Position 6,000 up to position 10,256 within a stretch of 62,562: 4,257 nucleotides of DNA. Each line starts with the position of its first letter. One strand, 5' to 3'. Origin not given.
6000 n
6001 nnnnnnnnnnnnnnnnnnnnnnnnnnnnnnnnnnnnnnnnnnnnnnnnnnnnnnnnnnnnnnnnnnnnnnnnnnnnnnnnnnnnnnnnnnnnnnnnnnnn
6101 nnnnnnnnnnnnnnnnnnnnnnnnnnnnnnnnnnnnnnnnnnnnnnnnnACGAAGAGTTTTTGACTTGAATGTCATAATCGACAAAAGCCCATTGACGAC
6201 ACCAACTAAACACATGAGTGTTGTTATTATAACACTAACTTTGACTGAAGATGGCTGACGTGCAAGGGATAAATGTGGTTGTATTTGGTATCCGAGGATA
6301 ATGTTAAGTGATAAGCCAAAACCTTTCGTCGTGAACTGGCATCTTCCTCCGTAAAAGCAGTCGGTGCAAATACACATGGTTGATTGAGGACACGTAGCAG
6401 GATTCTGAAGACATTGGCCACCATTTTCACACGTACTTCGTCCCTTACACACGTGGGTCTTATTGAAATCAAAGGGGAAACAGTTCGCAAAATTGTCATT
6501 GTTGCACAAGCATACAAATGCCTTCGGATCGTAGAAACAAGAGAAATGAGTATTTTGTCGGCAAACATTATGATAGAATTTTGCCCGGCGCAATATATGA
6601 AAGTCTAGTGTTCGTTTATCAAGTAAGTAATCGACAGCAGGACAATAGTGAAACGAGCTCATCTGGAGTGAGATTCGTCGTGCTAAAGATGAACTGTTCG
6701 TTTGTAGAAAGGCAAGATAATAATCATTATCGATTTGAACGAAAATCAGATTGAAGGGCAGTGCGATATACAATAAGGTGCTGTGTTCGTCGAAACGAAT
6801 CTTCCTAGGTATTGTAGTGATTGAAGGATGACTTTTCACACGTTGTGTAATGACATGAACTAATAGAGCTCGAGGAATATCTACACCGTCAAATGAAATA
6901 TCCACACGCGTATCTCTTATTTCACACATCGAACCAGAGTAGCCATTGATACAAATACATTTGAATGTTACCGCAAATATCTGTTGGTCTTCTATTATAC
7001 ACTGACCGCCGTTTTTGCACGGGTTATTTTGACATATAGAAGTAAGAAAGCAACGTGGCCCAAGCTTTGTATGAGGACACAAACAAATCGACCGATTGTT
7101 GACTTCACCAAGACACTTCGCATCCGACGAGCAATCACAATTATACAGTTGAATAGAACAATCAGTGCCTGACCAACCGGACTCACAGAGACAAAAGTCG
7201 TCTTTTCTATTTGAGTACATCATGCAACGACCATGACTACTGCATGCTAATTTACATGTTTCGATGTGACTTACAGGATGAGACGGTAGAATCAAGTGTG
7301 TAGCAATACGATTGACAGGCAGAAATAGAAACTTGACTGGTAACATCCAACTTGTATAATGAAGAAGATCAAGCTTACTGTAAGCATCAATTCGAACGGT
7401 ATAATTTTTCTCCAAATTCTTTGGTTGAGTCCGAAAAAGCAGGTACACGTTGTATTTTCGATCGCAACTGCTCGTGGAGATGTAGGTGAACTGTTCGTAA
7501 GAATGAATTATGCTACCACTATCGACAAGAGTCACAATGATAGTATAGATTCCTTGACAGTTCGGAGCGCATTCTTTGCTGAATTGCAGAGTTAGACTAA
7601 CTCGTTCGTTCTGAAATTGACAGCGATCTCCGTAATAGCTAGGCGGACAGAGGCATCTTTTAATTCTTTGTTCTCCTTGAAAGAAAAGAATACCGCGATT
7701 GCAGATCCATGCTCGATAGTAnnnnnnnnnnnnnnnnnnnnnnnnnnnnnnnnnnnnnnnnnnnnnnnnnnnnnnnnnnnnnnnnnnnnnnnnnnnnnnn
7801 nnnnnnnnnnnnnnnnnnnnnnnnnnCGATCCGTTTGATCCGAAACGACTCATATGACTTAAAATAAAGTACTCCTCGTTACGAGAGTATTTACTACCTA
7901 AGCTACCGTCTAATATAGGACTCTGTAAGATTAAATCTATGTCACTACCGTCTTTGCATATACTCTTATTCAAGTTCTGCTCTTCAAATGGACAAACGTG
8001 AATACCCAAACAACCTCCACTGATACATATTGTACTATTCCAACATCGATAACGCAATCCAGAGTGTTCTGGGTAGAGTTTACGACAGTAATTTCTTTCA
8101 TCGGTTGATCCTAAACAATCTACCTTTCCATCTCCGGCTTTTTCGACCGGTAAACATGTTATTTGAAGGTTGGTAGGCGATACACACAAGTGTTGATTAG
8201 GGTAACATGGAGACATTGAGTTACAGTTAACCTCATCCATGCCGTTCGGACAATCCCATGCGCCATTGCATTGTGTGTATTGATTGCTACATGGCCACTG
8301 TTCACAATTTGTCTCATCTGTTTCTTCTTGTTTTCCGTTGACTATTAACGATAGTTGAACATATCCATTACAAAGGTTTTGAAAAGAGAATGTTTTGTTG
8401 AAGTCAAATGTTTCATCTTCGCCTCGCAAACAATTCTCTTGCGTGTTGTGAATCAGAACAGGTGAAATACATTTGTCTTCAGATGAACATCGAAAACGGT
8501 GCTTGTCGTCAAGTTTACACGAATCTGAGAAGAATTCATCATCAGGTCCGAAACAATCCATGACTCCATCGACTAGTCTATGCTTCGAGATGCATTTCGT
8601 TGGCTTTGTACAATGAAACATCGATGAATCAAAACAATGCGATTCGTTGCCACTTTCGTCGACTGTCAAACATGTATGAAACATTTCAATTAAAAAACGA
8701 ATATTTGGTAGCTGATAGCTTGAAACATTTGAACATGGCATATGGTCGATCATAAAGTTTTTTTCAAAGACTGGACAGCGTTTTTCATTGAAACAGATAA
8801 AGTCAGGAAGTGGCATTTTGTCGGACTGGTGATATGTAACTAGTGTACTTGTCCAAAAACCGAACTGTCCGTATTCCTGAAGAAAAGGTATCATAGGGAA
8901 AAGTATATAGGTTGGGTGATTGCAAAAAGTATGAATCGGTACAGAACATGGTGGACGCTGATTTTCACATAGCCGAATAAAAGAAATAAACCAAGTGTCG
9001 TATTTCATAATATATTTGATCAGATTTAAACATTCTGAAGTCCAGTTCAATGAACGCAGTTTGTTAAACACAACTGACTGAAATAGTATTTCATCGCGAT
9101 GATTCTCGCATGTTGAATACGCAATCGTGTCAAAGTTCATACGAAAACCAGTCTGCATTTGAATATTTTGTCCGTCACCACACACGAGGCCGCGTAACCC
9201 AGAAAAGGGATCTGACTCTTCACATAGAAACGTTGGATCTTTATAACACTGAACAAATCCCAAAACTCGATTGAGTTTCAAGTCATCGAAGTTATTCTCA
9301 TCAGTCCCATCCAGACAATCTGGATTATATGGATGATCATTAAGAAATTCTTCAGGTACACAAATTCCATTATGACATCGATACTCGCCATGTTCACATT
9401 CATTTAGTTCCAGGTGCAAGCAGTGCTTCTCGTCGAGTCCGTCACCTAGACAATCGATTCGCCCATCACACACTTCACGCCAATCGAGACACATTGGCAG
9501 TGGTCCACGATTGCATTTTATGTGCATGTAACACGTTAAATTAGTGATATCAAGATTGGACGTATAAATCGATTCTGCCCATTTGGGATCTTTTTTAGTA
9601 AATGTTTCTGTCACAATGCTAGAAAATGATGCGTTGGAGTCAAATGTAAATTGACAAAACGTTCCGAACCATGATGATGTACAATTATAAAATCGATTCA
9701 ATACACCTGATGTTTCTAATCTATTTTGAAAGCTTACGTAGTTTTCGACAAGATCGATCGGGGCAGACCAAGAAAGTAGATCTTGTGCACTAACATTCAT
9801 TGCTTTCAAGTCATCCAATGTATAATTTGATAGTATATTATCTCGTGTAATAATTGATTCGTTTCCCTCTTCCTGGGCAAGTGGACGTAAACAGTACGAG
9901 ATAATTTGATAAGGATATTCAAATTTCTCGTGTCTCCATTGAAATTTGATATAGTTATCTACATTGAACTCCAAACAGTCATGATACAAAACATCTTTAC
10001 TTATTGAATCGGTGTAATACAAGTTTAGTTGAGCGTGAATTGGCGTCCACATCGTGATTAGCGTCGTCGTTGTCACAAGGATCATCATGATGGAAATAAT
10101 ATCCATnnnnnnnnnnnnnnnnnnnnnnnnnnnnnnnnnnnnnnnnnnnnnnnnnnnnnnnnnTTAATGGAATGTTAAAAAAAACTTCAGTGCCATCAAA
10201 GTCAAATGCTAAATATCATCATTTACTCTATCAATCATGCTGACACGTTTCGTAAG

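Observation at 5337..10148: Giant intronless LDLa–EGF–rhodopsin-like 7TM receptor, present as two paralogs near the window ends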

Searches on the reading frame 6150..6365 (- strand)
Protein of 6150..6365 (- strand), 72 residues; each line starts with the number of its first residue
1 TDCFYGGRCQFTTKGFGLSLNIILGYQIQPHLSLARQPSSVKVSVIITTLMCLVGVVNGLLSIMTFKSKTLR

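Call 59: search_solved_structures(query=A4, max_evalue=10, show_alignments=4)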
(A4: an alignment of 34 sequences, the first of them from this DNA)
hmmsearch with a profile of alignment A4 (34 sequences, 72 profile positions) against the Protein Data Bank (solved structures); distinct sequences matched with E-value up to 10: 4.
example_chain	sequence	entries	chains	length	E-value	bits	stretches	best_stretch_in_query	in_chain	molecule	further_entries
6nzl_A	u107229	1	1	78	0.0094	19.5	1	2-14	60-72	Cytoplasmic zinc-finger protein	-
9y10_A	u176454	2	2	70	0.1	16.1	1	2-13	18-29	C3H1-type domain-containing protein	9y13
1m9o_A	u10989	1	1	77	0.33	14.5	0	3-12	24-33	Tristetraproline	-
1rgo_A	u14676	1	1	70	0.93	13.1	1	3-12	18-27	Butyrate response factor 2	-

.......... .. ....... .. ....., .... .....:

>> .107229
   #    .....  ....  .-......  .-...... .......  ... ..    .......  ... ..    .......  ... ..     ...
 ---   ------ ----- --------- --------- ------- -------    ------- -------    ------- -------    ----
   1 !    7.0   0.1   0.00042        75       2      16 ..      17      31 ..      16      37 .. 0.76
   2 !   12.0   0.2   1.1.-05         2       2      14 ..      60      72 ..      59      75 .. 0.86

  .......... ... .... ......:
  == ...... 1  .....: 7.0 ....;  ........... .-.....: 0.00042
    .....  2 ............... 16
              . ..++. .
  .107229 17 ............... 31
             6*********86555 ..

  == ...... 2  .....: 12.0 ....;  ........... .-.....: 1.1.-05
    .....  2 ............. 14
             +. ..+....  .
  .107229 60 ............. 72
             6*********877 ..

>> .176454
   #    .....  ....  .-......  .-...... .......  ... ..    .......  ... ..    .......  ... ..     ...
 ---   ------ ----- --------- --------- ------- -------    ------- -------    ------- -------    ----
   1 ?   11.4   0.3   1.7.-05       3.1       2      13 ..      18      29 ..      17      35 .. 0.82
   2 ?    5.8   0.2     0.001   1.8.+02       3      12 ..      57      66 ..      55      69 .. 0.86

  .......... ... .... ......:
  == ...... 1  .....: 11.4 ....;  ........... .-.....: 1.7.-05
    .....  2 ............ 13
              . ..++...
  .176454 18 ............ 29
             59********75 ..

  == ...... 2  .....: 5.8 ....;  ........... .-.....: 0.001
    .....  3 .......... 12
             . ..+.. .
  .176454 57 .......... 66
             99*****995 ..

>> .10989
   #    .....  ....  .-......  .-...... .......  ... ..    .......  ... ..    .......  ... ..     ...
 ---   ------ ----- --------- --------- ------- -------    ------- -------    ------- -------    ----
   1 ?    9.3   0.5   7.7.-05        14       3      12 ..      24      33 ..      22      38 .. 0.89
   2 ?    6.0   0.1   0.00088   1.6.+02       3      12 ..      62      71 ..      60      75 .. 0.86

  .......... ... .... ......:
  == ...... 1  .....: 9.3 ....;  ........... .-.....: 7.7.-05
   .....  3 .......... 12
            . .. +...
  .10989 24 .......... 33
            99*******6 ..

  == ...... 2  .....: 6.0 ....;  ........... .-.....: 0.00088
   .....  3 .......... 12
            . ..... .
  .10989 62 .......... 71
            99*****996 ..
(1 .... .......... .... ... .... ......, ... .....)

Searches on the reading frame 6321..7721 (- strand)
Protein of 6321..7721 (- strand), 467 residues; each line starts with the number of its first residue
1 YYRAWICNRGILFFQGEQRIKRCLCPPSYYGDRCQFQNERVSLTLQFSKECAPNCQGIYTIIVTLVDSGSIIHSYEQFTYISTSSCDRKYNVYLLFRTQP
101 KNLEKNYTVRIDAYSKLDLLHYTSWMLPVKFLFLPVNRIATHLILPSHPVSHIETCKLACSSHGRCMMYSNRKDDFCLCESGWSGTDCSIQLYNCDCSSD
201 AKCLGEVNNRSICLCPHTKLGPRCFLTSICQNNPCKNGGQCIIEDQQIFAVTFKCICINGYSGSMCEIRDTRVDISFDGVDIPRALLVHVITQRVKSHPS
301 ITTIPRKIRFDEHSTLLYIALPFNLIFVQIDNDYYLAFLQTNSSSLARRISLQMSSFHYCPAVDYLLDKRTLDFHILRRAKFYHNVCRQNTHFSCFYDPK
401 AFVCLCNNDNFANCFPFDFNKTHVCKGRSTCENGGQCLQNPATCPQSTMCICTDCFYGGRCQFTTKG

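Call 38: predict_structure(alignment_id=A3)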
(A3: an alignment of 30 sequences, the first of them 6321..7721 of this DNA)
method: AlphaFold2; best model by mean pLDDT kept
length: 467 residues; sequences in the alignment: 30
mean_pLDDT: 87.4   pTM: 0.77
mean pLDDT of the five models: 87.4, 86.2, 85.7, 85.6, 82.0
residues with pLDDT >= 90: 235; 70-90: 208; 50-70: 21; < 50: 3
segments of 3 or more residues with pLDDT < 50: 247-249
pLDDT, mean of each block of 10 residues (from residue 1): 79 88 82 83 93 83 93 92 85 88 93 94 95 89 92 88 94 93 92 90 91 91 88 89 64 83 91 93 90 85 86 90 91 91 78 94 93 92 93 92 92 88 65 78 76 78 76
secondary structure, 60 per line:
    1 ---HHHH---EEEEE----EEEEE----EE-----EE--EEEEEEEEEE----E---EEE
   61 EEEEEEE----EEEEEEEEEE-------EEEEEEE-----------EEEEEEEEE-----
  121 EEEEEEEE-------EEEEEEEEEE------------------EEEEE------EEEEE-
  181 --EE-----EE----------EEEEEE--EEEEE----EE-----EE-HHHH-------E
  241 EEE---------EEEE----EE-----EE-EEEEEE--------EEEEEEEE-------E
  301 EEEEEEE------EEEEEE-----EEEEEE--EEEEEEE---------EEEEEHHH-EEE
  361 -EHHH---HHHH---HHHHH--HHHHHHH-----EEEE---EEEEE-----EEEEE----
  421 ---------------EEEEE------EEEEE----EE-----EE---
elements in order: H4-7 E11-15 E20-24 E40-49 E58-67 E72-81 E89-95 E107-115 E121-128 E136-145 E164-168 E175-179 E202-207 E210-214 H229-232 E240-243 E253-256 E271-276 E285-292 E300-307 E314-319 E325-330 E333-339 E349-353 E358-360 H369-372 H376-380 H383-389 E395-398 E402-406 E412-416 E436-440 E447-451

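Call 67: fold_search(model_id=the predicted structure, library=pdb)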
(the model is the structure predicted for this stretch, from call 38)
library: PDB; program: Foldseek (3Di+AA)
matches with E <= 10: 1053; with E <= 0.001: 27
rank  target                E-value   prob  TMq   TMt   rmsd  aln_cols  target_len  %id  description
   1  9b3n_A                2.1e-07  1.00  0.11  0.21  29.5       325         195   14  Human Notch-1 EGFs 20-24 (released 2024-10-16)
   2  4xl1_D                3.1e-07  1.00  0.10  0.30  15.5       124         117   27  Complex of Notch1 (EGF11-13) bound to Delta-like 4 (N-EGF1) (released 2015-03-04)
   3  4cuf                  4.1e-07  1.00  0.10  0.30  14.7       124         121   26  Human Notch1 EGF domains 11-13 mutant T466S (released 2014-05-14)
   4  4cud                  4.6e-07  1.00  0.10  0.29  14.8       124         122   26  Human Notch1 EGF domains 11-13 mutant fucosylated at T466 (released 2014-05-21)
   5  7alj_A                4.9e-07  1.00  0.10  0.30  14.0       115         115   29  Structure of Drosophila Notch EGF domains 11-13 (released 2021-08-04)
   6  4cue                  5.1e-07  1.00  0.10  0.30  15.6       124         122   25  Human Notch1 EGF domains 11-13 mutant T466V (released 2014-05-21)
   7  5uk5_A                5.1e-07  1.00  0.10  0.20  14.3       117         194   30  Complex of Notch1(EGF8-12) bound to Jagged1(N-EGF3) (released 2017-03-08)
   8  4d0f                  5.4e-07  1.00  0.10  0.29  15.3       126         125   25  Human Notch1 EGF domains 11-13 mutant T466A (released 2014-05-21)
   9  5mwb_A                6.8e-07  1.00  0.10  0.30  14.7       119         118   30  Human Notch-2 EGF11-13 (released 2017-06-14)
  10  4xl1_A                8.5e-07  1.00  0.10  0.30  14.2       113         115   27  Complex of Notch1 (EGF11-13) bound to Delta-like 4 (N-EGF1) (released 2015-03-04)
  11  4xlw_E                1.3e-06  1.00  0.10  0.31  14.6       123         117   25  Complex of Notch1 (EGF11-13) bound to Delta-like 4 (N-EGF2) (released 2015-03-04)
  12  5fma_A                1.8e-06  1.00  0.11  0.25  12.1       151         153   23  human Notch 1, EGF 4-7 (released 2016-04-13)
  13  5fm9                  1.8e-06  1.00  0.11  0.24  12.2       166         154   21  human Notch 1, EGF 4-7 (released 2016-04-20)
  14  8vy2_A                2.2e-06  0.82  0.13  0.06  27.6       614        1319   11  Structure of mCELSR1 extracellular region containing CADH9-GAIN domains (released 2025-05-07)
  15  4xlw_A                3.4e-06  1.00  0.10  0.31  13.8       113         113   27  Complex of Notch1 (EGF11-13) bound to Delta-like 4 (N-EGF2) (released 2015-03-04)
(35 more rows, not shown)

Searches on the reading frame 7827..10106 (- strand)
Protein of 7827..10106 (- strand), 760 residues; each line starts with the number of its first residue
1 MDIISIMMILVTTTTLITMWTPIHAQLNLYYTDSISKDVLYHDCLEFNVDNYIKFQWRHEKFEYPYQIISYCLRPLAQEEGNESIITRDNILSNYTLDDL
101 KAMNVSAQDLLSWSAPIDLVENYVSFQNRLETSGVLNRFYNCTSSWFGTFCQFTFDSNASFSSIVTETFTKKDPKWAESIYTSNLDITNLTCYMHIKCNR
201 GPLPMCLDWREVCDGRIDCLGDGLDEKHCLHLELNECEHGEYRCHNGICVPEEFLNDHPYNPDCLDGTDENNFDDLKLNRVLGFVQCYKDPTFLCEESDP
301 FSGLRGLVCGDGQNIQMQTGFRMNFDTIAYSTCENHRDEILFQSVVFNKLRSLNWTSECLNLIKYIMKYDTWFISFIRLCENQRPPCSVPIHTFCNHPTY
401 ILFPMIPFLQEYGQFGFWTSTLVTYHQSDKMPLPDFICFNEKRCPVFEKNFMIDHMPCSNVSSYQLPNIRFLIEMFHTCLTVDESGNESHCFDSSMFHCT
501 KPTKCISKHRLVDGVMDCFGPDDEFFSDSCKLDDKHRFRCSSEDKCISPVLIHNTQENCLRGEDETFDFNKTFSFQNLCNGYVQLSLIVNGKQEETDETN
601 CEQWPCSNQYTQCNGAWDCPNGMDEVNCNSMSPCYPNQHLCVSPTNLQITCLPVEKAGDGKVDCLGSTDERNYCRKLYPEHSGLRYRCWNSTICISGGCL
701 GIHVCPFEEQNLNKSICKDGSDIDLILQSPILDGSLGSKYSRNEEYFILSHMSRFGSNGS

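Call 5: search_protein_families(library=pfam, proteins=[window:7827-10106:-], max_evalue=10)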
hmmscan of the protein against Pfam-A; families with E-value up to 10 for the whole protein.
seq(760 aa): 1 family
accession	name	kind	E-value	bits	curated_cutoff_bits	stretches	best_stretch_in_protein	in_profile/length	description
PF00057.23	Ldl_recept_a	-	7.4e-15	55.3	24.1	6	236-272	2-36/37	Low-density lipoprotein receptor domain class A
